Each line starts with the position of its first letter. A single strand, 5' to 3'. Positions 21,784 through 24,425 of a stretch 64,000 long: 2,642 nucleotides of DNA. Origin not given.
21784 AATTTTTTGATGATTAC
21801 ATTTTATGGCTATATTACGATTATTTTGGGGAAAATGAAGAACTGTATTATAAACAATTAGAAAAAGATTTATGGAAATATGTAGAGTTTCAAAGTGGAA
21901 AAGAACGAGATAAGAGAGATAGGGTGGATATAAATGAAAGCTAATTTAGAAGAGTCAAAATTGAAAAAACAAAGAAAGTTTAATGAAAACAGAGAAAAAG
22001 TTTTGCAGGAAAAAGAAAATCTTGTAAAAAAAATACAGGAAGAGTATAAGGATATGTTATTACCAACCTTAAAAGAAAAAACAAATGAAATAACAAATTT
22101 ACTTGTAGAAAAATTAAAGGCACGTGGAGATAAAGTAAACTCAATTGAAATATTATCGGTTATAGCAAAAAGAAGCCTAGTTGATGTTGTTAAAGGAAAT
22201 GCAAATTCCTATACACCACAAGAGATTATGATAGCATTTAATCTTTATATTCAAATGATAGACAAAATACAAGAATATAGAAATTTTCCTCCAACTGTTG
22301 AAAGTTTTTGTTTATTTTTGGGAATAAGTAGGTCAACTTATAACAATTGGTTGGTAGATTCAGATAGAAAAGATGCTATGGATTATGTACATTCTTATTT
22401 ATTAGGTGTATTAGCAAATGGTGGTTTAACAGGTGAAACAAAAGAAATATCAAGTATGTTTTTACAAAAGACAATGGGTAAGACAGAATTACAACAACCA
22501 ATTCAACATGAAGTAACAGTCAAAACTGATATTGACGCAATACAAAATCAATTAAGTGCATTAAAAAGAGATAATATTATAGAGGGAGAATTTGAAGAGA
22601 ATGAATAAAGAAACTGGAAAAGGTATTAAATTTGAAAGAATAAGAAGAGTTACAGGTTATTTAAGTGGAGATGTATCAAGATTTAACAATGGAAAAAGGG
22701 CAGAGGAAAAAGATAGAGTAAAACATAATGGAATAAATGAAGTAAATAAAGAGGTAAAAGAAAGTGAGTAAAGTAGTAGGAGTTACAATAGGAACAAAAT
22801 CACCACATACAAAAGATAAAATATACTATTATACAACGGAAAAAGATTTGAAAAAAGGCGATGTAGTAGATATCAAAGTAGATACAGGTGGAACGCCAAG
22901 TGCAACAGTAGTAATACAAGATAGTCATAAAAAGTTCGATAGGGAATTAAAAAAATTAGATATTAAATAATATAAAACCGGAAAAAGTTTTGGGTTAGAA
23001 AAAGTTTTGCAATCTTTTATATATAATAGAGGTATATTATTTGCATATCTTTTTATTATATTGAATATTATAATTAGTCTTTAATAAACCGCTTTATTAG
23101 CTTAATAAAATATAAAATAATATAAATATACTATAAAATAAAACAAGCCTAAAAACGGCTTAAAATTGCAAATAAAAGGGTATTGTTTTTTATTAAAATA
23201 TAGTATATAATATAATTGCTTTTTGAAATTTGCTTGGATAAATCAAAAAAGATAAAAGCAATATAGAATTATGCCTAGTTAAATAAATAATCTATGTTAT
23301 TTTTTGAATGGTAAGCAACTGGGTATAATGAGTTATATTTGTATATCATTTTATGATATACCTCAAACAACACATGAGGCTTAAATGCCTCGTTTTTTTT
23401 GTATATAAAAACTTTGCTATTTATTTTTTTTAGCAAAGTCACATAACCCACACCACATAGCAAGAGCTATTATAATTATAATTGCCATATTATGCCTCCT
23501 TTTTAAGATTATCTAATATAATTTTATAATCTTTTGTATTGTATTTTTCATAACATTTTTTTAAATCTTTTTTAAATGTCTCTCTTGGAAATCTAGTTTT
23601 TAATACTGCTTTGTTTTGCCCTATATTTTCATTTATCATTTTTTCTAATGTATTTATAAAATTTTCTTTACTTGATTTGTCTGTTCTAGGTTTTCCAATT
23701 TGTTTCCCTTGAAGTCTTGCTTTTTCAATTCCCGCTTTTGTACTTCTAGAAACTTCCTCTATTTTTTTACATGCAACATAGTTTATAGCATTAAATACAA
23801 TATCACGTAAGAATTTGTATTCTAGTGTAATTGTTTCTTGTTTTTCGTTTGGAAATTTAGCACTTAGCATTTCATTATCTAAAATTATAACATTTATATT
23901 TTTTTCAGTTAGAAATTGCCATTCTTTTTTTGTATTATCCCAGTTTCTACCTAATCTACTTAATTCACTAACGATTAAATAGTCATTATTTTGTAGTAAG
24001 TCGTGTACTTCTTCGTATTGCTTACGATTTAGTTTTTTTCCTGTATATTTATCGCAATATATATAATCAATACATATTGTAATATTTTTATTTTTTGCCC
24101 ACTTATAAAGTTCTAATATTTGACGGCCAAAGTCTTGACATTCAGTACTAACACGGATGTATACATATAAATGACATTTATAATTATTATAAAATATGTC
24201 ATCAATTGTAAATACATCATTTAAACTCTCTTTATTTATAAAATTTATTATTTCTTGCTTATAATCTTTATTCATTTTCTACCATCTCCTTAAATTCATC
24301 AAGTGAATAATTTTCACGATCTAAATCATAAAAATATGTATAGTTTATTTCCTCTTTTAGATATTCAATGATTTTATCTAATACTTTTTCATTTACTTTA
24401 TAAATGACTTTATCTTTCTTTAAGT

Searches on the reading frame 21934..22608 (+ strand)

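Call 39: search_protein_families(library=pfam, proteins=[window:21934-22608:+], max_evalue=0.001)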
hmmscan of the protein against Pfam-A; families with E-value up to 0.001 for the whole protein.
window:21934-22608:+ (224 aa): 1 family
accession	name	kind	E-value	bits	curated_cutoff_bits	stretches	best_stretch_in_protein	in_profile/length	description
PF16677.11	GP3_package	-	8.9e-05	23.1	29.4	1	93-168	6-84/105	DNA-packaging protein gp3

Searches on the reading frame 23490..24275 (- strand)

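Call 41: search_protein_families(library=pfam, proteins=[window:23490-24275:-], max_evalue=0.001)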
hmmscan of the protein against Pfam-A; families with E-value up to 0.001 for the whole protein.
window:23490-24275:- (261 aa): 1 family
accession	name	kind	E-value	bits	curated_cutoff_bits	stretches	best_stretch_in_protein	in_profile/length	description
PF00239.26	Resolvase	-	1.6e-20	74.1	23.3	1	37-191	2-144/145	Resolvase, N terminal domain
